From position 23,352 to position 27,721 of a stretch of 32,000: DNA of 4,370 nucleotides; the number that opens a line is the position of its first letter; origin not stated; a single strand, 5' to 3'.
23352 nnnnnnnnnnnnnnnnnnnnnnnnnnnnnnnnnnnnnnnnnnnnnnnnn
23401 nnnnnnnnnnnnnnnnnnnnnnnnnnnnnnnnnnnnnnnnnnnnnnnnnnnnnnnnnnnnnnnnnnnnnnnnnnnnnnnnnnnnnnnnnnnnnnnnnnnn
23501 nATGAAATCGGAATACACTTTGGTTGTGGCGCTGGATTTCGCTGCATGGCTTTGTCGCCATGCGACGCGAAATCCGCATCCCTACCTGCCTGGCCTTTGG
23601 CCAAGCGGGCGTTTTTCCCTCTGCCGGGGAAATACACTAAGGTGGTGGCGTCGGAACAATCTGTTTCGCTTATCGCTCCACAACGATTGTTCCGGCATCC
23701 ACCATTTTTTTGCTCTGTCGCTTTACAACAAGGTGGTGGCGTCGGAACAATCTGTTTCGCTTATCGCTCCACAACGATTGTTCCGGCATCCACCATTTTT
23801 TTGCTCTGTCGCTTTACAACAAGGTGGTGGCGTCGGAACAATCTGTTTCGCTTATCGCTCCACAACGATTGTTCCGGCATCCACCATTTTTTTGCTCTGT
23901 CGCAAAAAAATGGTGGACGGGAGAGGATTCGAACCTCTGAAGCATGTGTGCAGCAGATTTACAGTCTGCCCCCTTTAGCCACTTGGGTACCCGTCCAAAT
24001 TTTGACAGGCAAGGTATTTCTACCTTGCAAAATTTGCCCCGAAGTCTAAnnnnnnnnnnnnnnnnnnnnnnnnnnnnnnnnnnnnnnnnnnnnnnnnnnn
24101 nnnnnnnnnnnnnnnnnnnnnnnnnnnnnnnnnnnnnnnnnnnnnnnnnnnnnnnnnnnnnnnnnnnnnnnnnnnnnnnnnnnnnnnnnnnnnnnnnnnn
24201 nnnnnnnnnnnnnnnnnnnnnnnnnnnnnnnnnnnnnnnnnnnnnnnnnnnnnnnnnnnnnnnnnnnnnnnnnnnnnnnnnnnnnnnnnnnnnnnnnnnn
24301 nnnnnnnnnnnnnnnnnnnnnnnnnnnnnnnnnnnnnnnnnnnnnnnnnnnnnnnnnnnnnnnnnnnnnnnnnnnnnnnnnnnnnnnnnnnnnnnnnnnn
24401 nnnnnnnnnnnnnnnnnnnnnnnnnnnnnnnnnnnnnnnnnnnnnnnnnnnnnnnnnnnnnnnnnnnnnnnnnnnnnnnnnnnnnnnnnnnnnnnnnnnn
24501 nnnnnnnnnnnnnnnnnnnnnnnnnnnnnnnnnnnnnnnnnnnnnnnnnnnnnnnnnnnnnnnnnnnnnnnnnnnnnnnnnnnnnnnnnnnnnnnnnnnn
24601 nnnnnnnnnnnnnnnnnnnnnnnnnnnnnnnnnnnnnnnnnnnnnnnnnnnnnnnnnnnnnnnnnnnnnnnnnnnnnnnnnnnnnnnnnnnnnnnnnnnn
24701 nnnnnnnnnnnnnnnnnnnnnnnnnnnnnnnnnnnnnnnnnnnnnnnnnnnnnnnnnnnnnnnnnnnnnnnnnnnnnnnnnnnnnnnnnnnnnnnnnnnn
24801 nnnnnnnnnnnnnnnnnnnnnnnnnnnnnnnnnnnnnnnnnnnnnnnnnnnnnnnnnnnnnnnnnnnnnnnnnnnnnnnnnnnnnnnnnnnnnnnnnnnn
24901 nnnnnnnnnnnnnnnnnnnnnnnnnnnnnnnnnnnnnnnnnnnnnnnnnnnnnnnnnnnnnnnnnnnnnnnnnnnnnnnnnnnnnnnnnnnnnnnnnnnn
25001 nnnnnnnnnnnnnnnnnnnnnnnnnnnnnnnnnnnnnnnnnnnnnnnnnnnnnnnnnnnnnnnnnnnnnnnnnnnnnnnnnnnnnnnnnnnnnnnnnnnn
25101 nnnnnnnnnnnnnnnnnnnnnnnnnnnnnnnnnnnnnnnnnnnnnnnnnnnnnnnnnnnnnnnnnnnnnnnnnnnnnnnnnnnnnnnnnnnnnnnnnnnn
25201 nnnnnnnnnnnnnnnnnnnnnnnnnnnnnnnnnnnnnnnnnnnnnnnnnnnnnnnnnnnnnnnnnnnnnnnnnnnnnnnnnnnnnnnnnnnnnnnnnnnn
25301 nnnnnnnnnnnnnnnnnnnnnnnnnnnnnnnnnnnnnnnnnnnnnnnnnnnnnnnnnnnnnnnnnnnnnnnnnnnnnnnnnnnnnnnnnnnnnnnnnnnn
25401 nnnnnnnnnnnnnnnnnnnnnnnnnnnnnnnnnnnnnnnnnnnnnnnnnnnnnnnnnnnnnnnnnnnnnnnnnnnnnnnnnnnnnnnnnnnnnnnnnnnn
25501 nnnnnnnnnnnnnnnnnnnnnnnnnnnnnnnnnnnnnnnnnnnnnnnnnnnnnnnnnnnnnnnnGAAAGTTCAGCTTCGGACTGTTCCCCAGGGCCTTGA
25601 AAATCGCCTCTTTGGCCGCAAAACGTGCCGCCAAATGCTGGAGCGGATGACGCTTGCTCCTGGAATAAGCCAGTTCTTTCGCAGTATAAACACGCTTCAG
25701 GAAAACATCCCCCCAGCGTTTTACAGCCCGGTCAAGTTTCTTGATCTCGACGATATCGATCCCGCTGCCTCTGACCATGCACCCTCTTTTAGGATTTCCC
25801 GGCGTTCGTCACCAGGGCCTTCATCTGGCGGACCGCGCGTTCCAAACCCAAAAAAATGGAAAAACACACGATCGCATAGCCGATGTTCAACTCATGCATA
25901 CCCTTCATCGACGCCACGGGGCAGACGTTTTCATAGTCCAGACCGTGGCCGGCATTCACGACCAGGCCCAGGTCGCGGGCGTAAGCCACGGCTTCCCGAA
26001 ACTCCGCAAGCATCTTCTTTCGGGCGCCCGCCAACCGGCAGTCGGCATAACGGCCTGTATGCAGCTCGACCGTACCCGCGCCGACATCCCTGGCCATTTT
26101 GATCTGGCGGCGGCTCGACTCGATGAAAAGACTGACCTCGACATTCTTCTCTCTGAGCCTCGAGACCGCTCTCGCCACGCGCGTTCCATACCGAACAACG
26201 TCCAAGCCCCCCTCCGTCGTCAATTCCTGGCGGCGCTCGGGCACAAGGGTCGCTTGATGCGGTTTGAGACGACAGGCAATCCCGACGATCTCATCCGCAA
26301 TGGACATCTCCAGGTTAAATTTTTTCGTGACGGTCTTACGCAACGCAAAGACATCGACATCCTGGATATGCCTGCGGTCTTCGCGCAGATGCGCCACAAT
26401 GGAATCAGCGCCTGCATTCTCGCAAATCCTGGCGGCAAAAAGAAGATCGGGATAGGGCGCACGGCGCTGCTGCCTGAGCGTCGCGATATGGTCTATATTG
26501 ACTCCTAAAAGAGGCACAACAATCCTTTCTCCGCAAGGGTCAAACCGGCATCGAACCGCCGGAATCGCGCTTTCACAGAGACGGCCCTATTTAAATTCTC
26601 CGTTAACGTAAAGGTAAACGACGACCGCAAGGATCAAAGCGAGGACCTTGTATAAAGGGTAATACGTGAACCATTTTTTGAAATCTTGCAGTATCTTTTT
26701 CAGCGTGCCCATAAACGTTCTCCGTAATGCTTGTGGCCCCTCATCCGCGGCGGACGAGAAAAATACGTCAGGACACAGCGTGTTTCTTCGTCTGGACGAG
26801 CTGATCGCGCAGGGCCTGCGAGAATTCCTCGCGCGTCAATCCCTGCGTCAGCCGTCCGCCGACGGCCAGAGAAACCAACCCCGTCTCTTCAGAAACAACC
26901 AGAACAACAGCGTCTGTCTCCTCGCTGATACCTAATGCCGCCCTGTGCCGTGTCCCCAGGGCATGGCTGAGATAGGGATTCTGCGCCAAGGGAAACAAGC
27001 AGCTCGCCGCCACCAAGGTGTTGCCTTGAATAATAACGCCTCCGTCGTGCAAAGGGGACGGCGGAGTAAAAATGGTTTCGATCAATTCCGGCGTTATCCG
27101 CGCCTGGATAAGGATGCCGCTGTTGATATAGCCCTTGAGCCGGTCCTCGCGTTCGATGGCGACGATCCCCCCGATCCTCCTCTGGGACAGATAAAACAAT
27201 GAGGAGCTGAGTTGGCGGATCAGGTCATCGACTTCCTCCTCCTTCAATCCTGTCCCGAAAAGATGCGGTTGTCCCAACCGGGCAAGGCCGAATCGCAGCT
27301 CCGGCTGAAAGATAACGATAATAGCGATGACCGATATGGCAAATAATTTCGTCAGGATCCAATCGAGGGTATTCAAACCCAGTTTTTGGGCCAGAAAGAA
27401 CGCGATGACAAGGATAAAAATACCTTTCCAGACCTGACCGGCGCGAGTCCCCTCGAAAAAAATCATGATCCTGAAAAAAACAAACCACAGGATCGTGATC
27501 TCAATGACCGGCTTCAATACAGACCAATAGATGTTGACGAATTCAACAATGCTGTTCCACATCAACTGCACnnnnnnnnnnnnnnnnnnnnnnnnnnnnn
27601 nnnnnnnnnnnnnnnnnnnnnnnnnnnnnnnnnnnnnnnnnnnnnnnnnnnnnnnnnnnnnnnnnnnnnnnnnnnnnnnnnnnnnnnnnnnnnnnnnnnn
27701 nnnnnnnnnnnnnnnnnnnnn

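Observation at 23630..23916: Three identical 91-bp tandem units, each a long hairpin ending in CCACCA, fused to the 3' end of tRNA-Tyr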

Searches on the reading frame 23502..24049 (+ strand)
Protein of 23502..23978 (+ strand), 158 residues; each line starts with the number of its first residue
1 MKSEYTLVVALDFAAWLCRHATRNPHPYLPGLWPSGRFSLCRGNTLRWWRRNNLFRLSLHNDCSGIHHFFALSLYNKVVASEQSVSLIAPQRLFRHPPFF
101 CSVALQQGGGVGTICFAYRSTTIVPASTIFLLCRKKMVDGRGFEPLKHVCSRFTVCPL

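Call 71: search_protein_families(library=pfam, proteins=[window:23502-23978:+, window:23546-24049:+], max_evalue=1)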
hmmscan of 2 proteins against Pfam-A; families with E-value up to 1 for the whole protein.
window:23502-23978:+ (158 aa): 0 families

window:23546-24049:+ (167 aa): 0 families

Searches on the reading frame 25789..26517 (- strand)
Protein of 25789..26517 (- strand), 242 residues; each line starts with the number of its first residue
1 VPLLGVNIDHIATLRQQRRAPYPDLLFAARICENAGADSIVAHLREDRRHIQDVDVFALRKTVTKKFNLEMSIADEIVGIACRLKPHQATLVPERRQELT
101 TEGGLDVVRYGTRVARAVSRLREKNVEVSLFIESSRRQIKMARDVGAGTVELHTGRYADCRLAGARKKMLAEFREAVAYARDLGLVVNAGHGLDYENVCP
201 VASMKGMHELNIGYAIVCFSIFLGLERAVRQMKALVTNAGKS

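Call 7: search_protein_families(library=ncbifam, proteins=[window:25789-26517:-])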
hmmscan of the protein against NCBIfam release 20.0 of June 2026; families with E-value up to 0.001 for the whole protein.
window:25789-26517:- (242 aa): 6 families
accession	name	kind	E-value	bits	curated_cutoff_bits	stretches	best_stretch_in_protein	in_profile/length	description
NF003625.0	PRK05265.1-3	equivalog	1e-99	332.7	190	1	2-239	3-240/242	pyridoxine 5'-phosphate synthase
NF003623.0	PRK05265.1-1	equivalog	2e-96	322.1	347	1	3-239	5-241/243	pyridoxine 5'-phosphate synthase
NF003627.0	PRK05265.1-5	equivalog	1.7e-91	305.8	207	1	4-237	3-239/240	pyridoxine 5'-phosphate synthase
NF003624.0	PRK05265.1-2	equivalog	6.2e-85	284.5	331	1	4-239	8-246/252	pyridoxine 5'-phosphate synthase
TIGR00559.1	pdxJ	equivalog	2.1e-84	282.8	192.75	1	4-236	2-237/239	pyridoxine 5'-phosphate synthase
NF003626.0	PRK05265.1-4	equivalog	7.2e-59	198.9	222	1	4-237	5-243/246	pyridoxine 5'-phosphate synthase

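Call 11: find_encoding_contigs(protein=window:25789-26517:-, flank=4000, max_places=10)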
Protein window:25789-26517:- (242 aa): no gene with exactly this product is on record in the collection.

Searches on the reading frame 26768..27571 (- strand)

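Call 7: search_protein_families(library=ncbifam, proteins=[window:26768-27571:-])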
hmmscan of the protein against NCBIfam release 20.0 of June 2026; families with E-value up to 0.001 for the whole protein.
window:26768-27571:- (267 aa): 5 families
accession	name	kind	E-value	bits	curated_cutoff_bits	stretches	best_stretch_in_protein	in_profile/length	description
TIGR00159.1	TIGR00159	equivalog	2.9e-70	236.5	188.8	1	17-259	9-251/254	diadenylate cyclase CdaA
NF038328.1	c-di-AMP_CdaS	exception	1.9e-44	151.5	225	1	119-241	65-187/191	sporulation-specific diadenylate cyclase CdaS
NF038327.1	c-di-AMP_CdaM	exception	1.2e-43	149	225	1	76-259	8-190/196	diadenylate cyclase CdaM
NF041371.1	Diadnylcyc_Halo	equivalog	2.8e-06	26.9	430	1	177-248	195-268/270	diadenylate cyclase DacZ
NF010009.0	PRK13482.1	equivalog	3e-06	26.6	201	1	130-239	31-136/357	DNA integrity scanning diadenylate cyclase DisA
